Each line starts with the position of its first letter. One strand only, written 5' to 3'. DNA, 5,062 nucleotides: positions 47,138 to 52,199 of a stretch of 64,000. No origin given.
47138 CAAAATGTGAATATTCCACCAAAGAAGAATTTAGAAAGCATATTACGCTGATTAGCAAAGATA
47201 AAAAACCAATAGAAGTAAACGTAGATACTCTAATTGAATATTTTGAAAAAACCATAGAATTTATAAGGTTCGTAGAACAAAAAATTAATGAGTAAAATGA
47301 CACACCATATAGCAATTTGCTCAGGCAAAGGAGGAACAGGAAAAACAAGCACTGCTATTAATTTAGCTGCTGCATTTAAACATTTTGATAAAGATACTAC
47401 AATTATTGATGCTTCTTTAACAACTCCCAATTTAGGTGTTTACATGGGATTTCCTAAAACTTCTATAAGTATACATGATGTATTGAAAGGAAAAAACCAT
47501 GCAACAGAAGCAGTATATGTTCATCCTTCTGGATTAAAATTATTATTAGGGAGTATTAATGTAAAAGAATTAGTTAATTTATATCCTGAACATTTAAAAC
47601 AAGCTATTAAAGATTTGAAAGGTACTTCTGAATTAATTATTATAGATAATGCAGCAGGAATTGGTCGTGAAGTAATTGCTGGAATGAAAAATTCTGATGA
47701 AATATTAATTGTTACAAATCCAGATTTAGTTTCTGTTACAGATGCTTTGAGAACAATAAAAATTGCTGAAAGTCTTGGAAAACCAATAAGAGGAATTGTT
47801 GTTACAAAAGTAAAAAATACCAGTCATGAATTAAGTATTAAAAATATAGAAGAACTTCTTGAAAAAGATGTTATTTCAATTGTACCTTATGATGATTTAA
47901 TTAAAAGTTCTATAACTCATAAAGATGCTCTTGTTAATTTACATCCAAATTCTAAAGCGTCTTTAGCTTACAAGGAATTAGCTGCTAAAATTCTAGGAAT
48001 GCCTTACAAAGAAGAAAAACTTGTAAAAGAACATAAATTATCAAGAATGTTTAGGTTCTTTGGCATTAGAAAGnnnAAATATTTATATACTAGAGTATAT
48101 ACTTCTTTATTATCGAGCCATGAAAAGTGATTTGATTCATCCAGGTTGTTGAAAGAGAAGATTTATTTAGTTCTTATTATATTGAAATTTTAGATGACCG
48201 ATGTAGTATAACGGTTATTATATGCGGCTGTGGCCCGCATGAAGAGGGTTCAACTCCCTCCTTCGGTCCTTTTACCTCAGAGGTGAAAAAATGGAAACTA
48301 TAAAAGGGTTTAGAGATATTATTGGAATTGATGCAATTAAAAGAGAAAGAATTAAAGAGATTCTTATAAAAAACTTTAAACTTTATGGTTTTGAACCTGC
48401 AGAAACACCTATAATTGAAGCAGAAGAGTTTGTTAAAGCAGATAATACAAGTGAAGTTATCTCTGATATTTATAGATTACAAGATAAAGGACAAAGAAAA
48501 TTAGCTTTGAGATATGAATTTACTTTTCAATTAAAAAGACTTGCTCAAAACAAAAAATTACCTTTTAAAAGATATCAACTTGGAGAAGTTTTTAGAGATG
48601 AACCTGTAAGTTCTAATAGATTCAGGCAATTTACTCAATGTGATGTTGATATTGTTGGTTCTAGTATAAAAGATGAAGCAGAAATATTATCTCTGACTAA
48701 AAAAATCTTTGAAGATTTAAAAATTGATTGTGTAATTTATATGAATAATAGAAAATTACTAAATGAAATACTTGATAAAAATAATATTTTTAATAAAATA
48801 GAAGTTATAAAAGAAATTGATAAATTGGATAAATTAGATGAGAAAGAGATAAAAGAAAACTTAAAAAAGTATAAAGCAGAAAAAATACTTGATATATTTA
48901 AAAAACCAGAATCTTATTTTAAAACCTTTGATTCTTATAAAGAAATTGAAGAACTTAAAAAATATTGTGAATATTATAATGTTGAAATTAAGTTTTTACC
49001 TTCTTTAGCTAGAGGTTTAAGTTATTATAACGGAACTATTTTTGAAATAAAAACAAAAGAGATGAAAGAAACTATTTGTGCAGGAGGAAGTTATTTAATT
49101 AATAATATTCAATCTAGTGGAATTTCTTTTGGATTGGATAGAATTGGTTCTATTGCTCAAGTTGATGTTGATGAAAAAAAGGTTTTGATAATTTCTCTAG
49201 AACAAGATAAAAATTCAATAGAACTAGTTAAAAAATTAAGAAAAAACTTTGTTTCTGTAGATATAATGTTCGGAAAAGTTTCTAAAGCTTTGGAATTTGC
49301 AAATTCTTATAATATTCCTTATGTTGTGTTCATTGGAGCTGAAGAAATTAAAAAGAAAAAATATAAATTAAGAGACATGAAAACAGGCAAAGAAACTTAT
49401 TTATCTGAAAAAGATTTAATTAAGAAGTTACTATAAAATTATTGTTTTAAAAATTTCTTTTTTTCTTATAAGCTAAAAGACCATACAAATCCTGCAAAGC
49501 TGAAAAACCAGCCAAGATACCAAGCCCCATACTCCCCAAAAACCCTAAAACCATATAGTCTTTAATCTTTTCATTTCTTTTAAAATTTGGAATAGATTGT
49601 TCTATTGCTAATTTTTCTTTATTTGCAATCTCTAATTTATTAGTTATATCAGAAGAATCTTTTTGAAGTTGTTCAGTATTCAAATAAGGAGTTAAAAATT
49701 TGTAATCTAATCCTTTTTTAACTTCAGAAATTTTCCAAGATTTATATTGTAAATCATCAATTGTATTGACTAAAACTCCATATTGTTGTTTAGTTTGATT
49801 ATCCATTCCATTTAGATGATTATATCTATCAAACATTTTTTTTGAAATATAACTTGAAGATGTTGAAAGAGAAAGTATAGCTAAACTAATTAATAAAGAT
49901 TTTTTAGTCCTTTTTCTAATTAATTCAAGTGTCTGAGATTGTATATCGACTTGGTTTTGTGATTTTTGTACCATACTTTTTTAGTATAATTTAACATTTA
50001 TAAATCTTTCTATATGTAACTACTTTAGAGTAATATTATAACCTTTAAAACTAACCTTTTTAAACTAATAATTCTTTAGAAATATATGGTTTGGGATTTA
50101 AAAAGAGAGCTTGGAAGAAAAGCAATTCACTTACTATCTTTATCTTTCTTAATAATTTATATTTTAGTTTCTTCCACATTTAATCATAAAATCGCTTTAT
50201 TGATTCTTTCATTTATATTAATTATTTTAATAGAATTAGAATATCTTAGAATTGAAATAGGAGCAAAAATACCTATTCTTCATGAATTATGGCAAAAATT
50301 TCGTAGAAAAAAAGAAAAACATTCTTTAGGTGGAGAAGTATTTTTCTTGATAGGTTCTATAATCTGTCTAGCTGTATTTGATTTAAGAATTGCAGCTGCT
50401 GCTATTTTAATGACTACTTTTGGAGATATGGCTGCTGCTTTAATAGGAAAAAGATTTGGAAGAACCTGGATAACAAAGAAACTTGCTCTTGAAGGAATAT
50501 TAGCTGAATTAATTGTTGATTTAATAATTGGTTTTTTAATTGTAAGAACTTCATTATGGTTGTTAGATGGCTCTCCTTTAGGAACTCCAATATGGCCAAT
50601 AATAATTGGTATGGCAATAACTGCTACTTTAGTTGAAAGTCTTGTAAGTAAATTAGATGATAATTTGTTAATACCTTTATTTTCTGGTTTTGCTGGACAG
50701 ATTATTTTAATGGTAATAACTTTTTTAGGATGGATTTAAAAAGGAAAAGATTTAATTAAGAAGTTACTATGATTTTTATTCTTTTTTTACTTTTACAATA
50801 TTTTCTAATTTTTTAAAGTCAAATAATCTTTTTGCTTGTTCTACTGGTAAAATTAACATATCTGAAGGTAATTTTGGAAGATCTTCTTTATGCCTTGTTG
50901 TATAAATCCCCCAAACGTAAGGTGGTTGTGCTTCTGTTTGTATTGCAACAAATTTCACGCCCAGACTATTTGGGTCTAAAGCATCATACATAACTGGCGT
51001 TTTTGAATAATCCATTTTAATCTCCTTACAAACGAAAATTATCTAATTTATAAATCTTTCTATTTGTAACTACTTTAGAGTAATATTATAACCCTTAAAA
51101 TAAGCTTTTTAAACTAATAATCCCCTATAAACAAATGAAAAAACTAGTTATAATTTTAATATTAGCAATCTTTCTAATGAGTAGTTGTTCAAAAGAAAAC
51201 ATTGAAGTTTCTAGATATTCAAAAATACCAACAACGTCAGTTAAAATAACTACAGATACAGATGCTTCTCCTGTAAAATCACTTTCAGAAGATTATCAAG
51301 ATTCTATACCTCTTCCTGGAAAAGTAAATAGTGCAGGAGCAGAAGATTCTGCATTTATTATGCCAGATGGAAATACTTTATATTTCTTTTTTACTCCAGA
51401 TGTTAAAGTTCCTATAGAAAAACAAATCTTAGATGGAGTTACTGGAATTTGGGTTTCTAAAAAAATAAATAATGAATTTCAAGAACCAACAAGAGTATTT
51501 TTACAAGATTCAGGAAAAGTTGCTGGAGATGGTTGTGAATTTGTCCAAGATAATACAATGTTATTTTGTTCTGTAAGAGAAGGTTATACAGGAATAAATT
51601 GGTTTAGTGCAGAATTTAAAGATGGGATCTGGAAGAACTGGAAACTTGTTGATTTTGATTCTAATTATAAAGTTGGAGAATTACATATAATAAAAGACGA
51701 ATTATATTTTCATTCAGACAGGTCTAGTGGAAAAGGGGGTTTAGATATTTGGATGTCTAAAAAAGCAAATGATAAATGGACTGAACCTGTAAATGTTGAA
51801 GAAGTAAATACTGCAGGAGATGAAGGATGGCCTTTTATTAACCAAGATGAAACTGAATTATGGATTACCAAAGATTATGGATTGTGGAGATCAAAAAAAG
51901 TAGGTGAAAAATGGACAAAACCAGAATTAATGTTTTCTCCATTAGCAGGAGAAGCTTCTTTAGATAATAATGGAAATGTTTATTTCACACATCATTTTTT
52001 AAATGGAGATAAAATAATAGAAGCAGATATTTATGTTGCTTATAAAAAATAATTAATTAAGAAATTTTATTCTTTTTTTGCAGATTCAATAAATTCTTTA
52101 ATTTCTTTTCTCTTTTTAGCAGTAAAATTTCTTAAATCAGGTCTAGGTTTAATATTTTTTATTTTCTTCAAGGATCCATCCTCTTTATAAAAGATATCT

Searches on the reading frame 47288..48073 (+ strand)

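Call 29: search_protein_families(library=pfam, proteins=[window:47288-48073:+], max_evalue=0.001)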
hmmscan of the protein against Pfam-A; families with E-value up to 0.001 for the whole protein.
window:47288-48073:+ (262 aa): 7 families
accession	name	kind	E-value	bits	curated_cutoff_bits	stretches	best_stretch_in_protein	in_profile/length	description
PF01656.29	CbiA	-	6.7e-18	65.3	25.4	1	8-209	1-119/125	CobQ/CobB/MinD/ParA nucleotide binding domain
PF10609.15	ParA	-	1.4e-17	64.4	27.1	1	4-235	2-245/246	NUBPL iron-transfer P-loop NTPase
PF13614.12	AAA_31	-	2.4e-11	44.3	27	1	7-151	3-155/177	AAA domain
PF00142.24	Fer4_NifH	-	3.7e-09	36.9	25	1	135-255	140-265/271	4Fe-4S iron sulfur cluster binding proteins, NifH/frxC family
PF13500.12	AAA_26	-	8.1e-06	26.3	27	1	134-205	125-194/198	AAA domain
PF06564.18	CBP_BcsQ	-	2.7e-05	24.2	21.3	1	12-150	8-152/234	Cellulose biosynthesis protein BcsQ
PF13401.12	AAA_22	-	0.00055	20.7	27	0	5-129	4-100/130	AAA domain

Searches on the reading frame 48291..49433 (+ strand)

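Call 29: search_protein_families(library=pfam, proteins=[window:48291-49433:+], max_evalue=0.001)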
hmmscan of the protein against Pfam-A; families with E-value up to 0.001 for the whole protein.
window:48291-49433:+ (381 aa): 5 families
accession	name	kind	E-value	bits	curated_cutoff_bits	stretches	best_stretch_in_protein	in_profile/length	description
PF13393.11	tRNA-synt_His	-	3.3e-28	99.3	25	1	6-284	1-307/308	Histidyl-tRNA synthetase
PF03129.25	HGTP_anticodon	-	8.7e-09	35.9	21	1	297-380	1-91/94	Anticodon binding domain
PF00152.25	tRNA-synt_2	-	1.8e-07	31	25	1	17-196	24-189/308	tRNA synthetases class II (D, K and N)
PF01409.25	tRNA-synt_2d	-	1.5e-06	28.4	19.8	1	20-127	21-138/246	tRNA synthetases class II core domain (F)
PF00587.30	tRNA-synt_2b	-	1.8e-06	28.6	29.3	1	62-202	2-110/179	tRNA synthetase class II core domain (G, H, P, S and T)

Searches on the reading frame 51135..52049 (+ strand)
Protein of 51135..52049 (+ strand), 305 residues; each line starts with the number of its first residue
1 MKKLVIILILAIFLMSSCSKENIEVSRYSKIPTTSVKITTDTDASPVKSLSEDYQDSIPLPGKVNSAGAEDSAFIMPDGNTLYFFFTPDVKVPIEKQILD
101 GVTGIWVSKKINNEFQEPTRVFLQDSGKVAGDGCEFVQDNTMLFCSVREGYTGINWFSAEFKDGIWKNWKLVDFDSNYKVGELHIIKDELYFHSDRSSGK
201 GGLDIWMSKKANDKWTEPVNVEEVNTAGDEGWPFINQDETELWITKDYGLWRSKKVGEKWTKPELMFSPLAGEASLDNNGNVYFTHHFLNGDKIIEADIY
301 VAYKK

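Call 29: search_protein_families(library=pfam, proteins=[window:51135-52049:+], max_evalue=0.001)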
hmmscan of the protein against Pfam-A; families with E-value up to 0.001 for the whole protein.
window:51135-52049:+ (305 aa): 1 family
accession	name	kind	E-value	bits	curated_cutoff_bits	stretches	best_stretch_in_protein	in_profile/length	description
PF07676.18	PD40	-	1.2e-06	28.7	20.9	0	63-85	4-26/38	WD40-like Beta Propeller Repeat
